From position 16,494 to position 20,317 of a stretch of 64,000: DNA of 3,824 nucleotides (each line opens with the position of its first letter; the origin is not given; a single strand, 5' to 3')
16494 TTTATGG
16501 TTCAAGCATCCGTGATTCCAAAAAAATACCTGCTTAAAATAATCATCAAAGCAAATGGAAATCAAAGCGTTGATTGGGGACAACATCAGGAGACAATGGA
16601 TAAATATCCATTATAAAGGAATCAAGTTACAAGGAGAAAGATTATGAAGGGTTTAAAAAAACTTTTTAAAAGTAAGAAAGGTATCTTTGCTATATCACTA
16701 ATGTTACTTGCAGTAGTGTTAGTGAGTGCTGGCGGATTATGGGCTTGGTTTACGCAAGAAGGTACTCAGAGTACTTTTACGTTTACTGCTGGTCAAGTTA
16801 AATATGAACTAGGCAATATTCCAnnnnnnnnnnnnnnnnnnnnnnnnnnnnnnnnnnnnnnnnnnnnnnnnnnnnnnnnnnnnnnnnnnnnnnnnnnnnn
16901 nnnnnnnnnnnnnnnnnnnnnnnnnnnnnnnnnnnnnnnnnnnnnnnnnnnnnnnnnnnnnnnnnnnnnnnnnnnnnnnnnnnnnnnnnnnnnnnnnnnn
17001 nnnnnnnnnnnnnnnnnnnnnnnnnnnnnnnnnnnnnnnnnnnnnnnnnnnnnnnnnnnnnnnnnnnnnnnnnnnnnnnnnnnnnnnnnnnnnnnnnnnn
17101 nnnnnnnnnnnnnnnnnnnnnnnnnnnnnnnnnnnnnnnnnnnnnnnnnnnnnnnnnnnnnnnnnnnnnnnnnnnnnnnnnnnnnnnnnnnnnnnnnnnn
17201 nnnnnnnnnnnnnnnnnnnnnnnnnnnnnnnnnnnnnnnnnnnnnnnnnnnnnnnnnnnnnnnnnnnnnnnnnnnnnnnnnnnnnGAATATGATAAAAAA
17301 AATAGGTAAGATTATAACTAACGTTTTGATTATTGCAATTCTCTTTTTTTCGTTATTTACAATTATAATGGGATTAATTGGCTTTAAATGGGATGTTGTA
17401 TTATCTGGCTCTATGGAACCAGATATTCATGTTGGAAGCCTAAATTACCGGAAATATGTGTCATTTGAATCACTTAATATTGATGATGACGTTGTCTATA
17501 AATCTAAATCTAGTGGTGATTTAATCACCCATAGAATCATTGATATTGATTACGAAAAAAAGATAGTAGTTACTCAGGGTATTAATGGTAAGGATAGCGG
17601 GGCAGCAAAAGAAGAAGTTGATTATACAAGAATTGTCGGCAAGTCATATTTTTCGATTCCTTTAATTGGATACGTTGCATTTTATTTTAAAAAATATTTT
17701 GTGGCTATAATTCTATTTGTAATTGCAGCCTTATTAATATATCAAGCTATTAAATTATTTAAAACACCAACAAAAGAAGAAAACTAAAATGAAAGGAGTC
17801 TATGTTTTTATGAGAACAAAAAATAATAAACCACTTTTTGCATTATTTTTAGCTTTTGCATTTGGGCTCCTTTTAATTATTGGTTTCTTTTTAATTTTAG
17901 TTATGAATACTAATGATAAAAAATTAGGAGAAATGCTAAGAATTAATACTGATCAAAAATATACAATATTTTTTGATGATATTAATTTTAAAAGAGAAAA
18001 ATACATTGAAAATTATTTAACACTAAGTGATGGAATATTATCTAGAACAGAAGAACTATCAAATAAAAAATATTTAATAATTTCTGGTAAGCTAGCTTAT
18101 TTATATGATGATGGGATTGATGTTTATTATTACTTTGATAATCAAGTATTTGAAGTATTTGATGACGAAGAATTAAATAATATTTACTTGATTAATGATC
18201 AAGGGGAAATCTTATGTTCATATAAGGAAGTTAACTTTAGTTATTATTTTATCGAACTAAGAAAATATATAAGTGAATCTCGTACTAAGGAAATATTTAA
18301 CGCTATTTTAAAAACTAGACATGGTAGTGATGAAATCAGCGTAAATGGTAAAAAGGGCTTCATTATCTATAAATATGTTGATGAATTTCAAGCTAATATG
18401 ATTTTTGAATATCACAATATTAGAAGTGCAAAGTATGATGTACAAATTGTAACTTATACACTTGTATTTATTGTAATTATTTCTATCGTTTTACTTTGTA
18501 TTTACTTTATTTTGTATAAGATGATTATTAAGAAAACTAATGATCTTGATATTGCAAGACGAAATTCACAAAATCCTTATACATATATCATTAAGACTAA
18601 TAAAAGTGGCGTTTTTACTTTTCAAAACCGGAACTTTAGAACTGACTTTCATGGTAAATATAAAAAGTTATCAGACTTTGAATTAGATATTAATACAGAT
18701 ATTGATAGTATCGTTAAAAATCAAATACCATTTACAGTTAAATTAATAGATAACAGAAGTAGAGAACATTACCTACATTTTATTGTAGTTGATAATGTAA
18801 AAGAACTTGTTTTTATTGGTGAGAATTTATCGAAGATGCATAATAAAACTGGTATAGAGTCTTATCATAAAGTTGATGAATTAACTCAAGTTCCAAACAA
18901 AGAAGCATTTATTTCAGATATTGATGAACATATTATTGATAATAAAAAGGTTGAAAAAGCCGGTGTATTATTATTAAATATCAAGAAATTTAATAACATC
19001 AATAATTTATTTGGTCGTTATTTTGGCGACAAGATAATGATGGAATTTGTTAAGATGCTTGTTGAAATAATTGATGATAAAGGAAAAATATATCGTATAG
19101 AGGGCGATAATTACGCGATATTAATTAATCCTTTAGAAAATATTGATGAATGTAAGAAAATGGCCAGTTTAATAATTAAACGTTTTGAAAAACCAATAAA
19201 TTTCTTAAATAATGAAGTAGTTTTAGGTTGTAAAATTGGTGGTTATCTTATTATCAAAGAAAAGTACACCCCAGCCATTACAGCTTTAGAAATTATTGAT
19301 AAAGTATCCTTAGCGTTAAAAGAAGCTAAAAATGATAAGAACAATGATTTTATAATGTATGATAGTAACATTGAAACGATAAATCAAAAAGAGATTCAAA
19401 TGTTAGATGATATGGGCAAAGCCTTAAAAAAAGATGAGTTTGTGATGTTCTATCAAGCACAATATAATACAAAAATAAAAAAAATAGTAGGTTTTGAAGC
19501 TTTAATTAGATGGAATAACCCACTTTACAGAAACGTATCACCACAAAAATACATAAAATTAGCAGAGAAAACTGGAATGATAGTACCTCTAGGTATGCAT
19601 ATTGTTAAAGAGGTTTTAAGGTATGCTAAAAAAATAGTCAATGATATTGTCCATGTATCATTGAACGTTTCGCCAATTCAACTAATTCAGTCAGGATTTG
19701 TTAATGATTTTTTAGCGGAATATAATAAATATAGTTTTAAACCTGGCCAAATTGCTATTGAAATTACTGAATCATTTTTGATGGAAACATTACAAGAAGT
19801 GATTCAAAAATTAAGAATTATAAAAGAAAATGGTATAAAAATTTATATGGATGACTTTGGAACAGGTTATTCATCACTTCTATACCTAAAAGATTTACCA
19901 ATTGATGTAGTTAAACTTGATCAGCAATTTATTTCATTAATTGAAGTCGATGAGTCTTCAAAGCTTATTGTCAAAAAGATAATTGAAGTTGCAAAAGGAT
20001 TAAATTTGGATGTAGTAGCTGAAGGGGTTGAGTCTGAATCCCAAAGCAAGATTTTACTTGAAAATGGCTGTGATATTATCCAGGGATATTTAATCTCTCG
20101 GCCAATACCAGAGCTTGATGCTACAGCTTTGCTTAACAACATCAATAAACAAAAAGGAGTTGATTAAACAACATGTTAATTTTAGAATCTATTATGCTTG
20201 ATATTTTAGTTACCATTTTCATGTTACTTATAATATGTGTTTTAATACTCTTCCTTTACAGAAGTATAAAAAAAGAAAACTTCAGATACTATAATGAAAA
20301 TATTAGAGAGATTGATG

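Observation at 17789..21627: Two degenerate-GGDEF/EAL membrane proteins sit inside the riboswitch-controlled operon, implying a built-in c-di-GMP feedback loop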

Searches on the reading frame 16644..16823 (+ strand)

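Call 58: search_protein_families(library=ncbifam, proteins=[window:16644-16823:+], max_evalue=10)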
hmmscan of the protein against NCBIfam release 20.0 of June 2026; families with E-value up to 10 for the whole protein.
seq(60 aa): 3 families
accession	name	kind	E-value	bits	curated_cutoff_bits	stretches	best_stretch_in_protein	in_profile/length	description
NF051431.1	Rv0361_Cterm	subfamily_domain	0.011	15.9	37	1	14-54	4-41/140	Rv0361 family membrane protein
NF005435.1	PRK07021.1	equivalog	0.05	13.4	131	1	10-44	5-39/157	flagellar basal body-associated protein FliL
NF051471.1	cytcCgr1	equivalog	0.088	12.4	340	1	11-42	4-36/204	cytochrome c-type protein Cgr1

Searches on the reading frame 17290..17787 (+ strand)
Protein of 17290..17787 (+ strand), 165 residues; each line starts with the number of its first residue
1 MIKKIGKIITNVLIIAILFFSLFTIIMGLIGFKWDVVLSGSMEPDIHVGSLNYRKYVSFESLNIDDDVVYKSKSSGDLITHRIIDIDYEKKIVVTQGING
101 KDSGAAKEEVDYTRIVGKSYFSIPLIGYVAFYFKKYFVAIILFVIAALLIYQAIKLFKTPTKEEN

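Call 6: search_protein_families(library=pfam, proteins=[window:17290-17787:+], max_evalue=0.01)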
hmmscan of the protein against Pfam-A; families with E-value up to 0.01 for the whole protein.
window:17290-17787:+ (165 aa): 0 families

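Call 7: search_protein_families(library=ncbifam, proteins=[window:17290-17787:+], max_evalue=0.01)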
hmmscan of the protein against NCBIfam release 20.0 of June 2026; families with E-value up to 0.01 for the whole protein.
window:17290-17787:+ (165 aa): 3 families
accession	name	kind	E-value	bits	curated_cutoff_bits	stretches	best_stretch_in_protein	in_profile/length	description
TIGR02228.1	sigpep_I_arch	equivalog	3.4e-20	72.5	51.85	1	3-151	1-151/158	signal peptidase I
NF046067.1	SigPepSipWBacil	equivalog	2e-16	60.1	190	1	3-157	2-166/189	signal peptidase I SipW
TIGR02227.1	sigpep_I_bact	equivalog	0.00018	21.5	47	1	14-87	2-78/162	signal peptidase I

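Call 32: find_homologous_proteins(query=window:17290-17784:+)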
Query window:17290-17784:+ (165 aa): 20 proteins with E <= 0.001 among 91 candidates.
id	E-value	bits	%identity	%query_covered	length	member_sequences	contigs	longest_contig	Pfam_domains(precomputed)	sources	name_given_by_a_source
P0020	3.7e-98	344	100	100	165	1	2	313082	-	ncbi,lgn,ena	-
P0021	1.7e-15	75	37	96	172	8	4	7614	PF10502.15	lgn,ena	-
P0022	1.0e-14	73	38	81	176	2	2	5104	-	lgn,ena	-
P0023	1.9e-14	72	32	96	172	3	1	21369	-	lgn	-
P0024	5.1e-11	61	38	78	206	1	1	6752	-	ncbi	ncbi:MAG: signal peptidase I [Saccharofermentanales bacterium]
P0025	1.5e-10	59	33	74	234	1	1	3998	PF10502.15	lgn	-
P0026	1.7e-10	59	37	64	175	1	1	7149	PF10502.15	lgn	-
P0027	1.7e-9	56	36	86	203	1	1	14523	-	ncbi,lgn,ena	-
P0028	2.6e-9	55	30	82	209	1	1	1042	PF10502.15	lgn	-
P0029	5.2e-9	54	35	95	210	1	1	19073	-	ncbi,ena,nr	ncbi:MAG: signal peptidase I [Candidatus Pacebacteria bacterium]|nr:signal peptidase I [Candidatus P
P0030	3.9e-8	52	32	85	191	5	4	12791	-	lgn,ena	-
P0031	1.0e-7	50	26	93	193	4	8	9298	-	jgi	-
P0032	3.1e-7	49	33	84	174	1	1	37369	-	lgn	-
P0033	1.4e-6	47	35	75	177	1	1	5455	-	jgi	-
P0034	5.9e-6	44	34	78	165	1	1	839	PF10502.15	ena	-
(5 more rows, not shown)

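Call 33: find_encoding_contigs(protein=P0020, flank=3000, max_places=3)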
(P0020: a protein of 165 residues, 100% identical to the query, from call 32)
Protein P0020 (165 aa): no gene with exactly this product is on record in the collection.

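Call 34: find_encoding_contigs(protein=P0023, flank=10000, max_places=3)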
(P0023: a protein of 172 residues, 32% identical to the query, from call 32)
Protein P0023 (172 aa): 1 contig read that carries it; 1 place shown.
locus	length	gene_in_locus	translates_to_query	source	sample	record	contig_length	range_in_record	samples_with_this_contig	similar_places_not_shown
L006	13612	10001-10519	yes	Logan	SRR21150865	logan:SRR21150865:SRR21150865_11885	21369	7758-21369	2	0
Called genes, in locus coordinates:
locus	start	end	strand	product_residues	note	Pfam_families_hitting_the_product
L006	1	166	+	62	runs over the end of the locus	-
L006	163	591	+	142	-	-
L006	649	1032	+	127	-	-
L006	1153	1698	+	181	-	-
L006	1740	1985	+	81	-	-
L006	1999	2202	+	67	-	PF01381:HTH_3 (weak)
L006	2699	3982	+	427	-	-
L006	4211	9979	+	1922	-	PF17210:SdrD_B (faint), PF17802:SpaA, PF11974:bMG3 (faint), PF17802:SpaA, PF17802:SpaA, PF17802:SpaA, PF17802:SpaA, PF17802:SpaA, +6 more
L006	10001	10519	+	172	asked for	-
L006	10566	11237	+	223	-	PF00583:Acetyltransf_1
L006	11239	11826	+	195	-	-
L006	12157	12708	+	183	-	PF06941:NT5C (weak)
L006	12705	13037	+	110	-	-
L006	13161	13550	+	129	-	-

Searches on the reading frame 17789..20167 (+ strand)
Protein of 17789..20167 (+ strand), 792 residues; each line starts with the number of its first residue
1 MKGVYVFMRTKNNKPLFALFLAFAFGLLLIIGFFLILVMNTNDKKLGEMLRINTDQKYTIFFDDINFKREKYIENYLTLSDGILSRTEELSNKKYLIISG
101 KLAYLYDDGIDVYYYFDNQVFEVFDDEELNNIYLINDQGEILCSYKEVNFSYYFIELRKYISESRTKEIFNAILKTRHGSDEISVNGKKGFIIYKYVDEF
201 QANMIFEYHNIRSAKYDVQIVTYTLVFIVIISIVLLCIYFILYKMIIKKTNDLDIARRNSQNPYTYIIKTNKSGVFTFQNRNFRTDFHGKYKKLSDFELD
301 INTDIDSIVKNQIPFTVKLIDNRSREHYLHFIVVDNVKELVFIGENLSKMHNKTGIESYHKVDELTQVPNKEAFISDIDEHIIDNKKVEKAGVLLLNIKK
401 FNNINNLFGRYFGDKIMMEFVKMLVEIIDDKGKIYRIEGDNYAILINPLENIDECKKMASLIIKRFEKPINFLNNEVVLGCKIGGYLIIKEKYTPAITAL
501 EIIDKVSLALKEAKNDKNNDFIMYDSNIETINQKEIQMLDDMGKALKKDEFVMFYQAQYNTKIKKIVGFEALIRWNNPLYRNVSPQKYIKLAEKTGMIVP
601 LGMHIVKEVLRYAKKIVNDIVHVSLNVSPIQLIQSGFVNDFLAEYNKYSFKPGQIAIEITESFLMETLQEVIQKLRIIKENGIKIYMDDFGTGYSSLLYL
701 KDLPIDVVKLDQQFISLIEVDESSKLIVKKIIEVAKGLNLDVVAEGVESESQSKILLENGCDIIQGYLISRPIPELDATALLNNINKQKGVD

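Call 6: search_protein_families(library=pfam, proteins=[window:17789-20167:+], max_evalue=0.01)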
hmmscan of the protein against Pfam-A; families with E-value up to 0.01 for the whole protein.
window:17789-20167:+ (792 aa): 2 families
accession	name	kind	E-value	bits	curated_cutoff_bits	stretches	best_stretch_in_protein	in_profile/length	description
PF00563.25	EAL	-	1.9e-63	214.4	31.3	1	544-772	6-236/236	EAL domain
PF00990.26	GGDEF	-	4.9e-22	78.9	23.8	1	361-519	2-160/161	Diguanylate cyclase, GGDEF domain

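Call 7: search_protein_families(library=ncbifam, proteins=[window:17789-20167:+], max_evalue=0.01)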
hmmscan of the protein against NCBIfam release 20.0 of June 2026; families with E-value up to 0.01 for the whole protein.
window:17789-20167:+ (792 aa): 25 families
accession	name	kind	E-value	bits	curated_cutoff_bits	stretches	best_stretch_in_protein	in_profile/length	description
NF007474.0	PRK10060.1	equivalog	2.5e-79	267.2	782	1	360-787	237-659/663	cyclic di-GMP phosphodiesterase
NF052458.1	PhdiestGepA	equivalog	5.9e-79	266.2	1200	1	362-774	427-833/840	phosphodiesterase GepA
NF045675.1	PhdiestaseDibA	equivalog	1.1e-76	258.5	980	1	352-774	195-617/623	phosphodiesterase DibA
NF053781.1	cdiGMPphdstlr2612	equivalog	3.5e-74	250.2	1600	1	357-783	839-1266/1268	Tlr1612 family c-di-GMP phosphodiesterase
NF008467.0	PRK11359.1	equivalog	4.2e-71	240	857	1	346-785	362-795/800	oxygen-sensing cyclic-di-GMP phosphodiesterase DosP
NF008807.1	PRK11829.1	equivalog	8.5e-67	225.7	733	1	365-780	247-660/670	biofilm formation regulator HmsP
NF007839.0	PRK10551.1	equivalog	2.4e-51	174.9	461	1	542-781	268-509/518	cyclic di-GMP phosphodiesterase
NF007298.0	PRK09776.1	equivalog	5.2e-38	130.6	1135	1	362-774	686-1098/1111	diguanylate cyclase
NF052596.1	RR_EAL_PvrR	equivalog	2e-34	118.9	580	1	529-784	132-391/398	response regulator cyclic di-GMP phosphodiesterase PvrR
NF008281.1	PRK11059.1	equivalog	4.3e-33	114.5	663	1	356-773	217-630/633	RNase E specificity factor CsrD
NF045673.1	c-di-GMPRcptLapD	equivalog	7.4e-29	100.5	1020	1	354-774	232-646/647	cyclic di-GMP receptor LapD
NF052265.1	EAL_dom_RimA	equivalog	1.2e-22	80.4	430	1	644-774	105-235/248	S6 modification regulatory phosphodiesterase RimA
NF007423.1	PRK09966.1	equivalog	1.4e-19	70.2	325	1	360-484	239-365/390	diguanylate cyclase DgcN/YfiN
NF051476.1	CDiGphdiTpdA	equivalog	1.4e-18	67.1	1000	1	550-768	359-566/570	cyclic di-GMP phosphodiesterase TpdA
NF051473.1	DigCycDgcsShew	equivalog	3.1e-12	46.5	400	1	362-484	137-256/291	diguanylate cyclase DgcS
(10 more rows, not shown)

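Call 11: find_homologous_proteins(query=window:17789-20164:+)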
Query window:17789-20164:+ (792 aa): 17 proteins with E <= 0.001 among 8000 candidates.
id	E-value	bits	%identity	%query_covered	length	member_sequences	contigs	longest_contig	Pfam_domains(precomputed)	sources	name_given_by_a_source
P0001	0.0e+0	1708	100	99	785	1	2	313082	PF00563.26,PF00990.27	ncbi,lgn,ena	-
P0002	1.3e-56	211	30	55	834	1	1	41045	PF13426.14,PF13188.14,PF17159.11,PF00563.26,PF00989.32,PF00990.27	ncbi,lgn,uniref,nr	ncbi:diguanylate cyclase (GGDEF)-like protein/PAS domain S-box-containing protein [Oikeobacillus per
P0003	8.3e-53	198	33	55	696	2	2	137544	PF08447.19,PF13426.14,PF08448.17,PF00563.26,PF00989.32,PF00990.27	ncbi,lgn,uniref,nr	ncbi:PAS domain S-box-containing protein/diguanylate cyclase (GGDEF) domain-containing protein [Cami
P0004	1.0e-52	198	29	52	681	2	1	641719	PF17152.11,PF00672.31,PF00563.26,PF00990.27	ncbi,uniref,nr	ncbi:EAL domain-containing protein [Shewanella sp. WXL01]|uniref:putative bifunctional diguanylate c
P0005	7.6e-51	192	30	52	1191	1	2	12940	PF08447.19,PF13426.14,PF13188.14,PF13185.13,PF12860.14,PF01590.33,PF08448.17,PF13492.13,PF00563.26,PF00989.32,PF00990.27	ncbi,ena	-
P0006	4.7e-50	189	32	43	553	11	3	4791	PF00563.26,PF00990.27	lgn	-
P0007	8.4e-50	188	30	52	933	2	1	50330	PF08447.19,PF05231.20,PF00563.26,PF00990.27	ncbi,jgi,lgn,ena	-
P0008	1.5e-49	187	30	52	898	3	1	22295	PF08447.19,PF00563.26,PF00990.27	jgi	jgi:diguanylate cyclase (GGDEF)-like protein/PAS domain S-box-containing protein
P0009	5.5e-46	176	30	53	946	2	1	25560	PF08447.19,PF05231.20,PF00563.26,PF00990.27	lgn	-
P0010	5.1e-44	169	27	57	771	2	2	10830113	PF00563.26,PF00990.27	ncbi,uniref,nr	ncbi:diguanylate cyclase (GGDEF)-like protein [Actinoplanes tereljensis]|uniref:putative bifunctiona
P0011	1.3e-42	164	26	54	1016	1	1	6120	PF08447.19,PF13426.14,PF13188.14,PF08448.17,PF00563.26,PF00989.32,PF00990.27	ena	-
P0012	1.8e-42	164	27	53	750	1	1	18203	PF08447.19,PF00563.26,PF00989.32,PF00990.27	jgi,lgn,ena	-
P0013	3.7e-34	137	27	50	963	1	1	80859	PF00497.26,PF00563.26,PF00990.27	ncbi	-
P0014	7.6e-24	102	23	59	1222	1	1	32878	PF08447.19,PF13426.14,PF13188.14,PF24820.2,PF08448.17,PF00563.26,PF00989.32,PF00990.27,PF25487.2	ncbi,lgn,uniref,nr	ncbi:EAL domain-containing protein [Nostoc sp. ChiSLP03a]|uniref:EAL domain-containing protein n=1 T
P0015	1.2e-23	102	24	55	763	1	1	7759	PF00563.26,PF00990.27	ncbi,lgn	-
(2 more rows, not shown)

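Call 12: find_encoding_contigs(protein=P0001, flank=10000, max_places=4)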
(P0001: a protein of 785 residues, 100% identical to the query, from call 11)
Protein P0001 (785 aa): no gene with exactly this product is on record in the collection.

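Call 14: search_solved_structures(query=window:17789-20164:+, max_evalue=1e-10, show_alignments=0)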
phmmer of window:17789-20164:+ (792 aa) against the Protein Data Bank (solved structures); distinct sequences matched with E-value up to 1e-10: 38.
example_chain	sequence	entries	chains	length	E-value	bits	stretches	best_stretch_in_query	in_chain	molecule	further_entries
5m3c_A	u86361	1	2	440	1.1e-62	215.9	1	360-779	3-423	Diguanylate cyclase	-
4rnh_A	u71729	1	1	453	9.9e-58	199.5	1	362-775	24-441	Motility regulator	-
4rnf_A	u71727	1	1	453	2.4e-56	195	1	362-775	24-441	Motility regulator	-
5m1t_A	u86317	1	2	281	2.9e-47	164.9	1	532-775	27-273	MucR Phosphodiesterase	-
4rni_A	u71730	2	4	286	1.3e-46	162.8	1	532-775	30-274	Motility regulator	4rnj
8arv_A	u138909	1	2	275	1.5e-44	156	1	538-783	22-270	Bifunctional diguanylate cyclase/phosphodiesterase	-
9cmf_A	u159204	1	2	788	3.5e-44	154.7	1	351-778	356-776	Oxygen sensor protein DosP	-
9clo_A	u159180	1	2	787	3.6e-44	154.7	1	351-778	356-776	Oxygen sensor protein DosP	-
9bgv_A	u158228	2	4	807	3.8e-44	154.6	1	351-778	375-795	Oxygen sensor protein DosP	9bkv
9cdr_A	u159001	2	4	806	3.8e-44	154.6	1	351-778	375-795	Oxygen sensor protein DosP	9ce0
4hu3_A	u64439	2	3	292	6.6e-40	140.6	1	542-779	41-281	Oxygen sensor protein DosP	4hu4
4y8e_A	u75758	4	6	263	4e-39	138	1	541-790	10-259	PA3825 EAL | PA3825-EAL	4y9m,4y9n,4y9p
4y9o_A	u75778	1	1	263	4.3e-39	137.9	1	541-783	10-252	PA3825-EAL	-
5mkg_A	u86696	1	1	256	5.1e-39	137.7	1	541-789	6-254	Diguanylate phosphodiesterase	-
5mkg_B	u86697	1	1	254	6.3e-39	137.4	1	541-787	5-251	Diguanylate phosphodiesterase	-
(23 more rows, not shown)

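Call 31: find_related_loci(query=window:17789-20164:+, collection=genome_contigs, flank=10000)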
Query window:17789-20164:+ (792 aa) in genome_contigs; peptide patterns used: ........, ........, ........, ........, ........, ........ (x = any residue, [..] = any of these).
46 stretches matched a pattern; 5 encode a relative of the query (tblastn E <= 1e-3); 5 distinct loci.
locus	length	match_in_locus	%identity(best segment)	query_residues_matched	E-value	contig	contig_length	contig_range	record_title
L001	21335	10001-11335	33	332-774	4e-71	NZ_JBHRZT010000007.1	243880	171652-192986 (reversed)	Bacillus songklensis strain CCUG 61889 velvet_auto_105_7, whole genome shotgun sequence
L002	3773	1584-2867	30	357-783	6e-60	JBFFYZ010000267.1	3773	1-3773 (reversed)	MAG: Nitrospiraceae bacterium isolate Mix_sand01.2020.11.G.13 k141_1063615_length_3773_cov_23.5914, whole genome shotgun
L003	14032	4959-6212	28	363-789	1e-48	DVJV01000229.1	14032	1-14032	MAG TPA_asm: Candidatus Ventricola gallistercoris isolate ChiHcec16-310 ChiHcec16__C277497_L14032_SRR6323427, whole geno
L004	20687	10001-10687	27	545-773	9e-19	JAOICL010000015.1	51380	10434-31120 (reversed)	Vibrio sp. isolate AM-375-E20 AM-375-E20_NODE_15, whole genome shotgun sequence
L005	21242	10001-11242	29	363-783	6e-40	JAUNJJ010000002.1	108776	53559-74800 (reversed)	MAG: Oscillospiraceae bacterium isolate S2A_St_21 NODE_29_length_108776_cov_31.307310, whole genome shotgun sequence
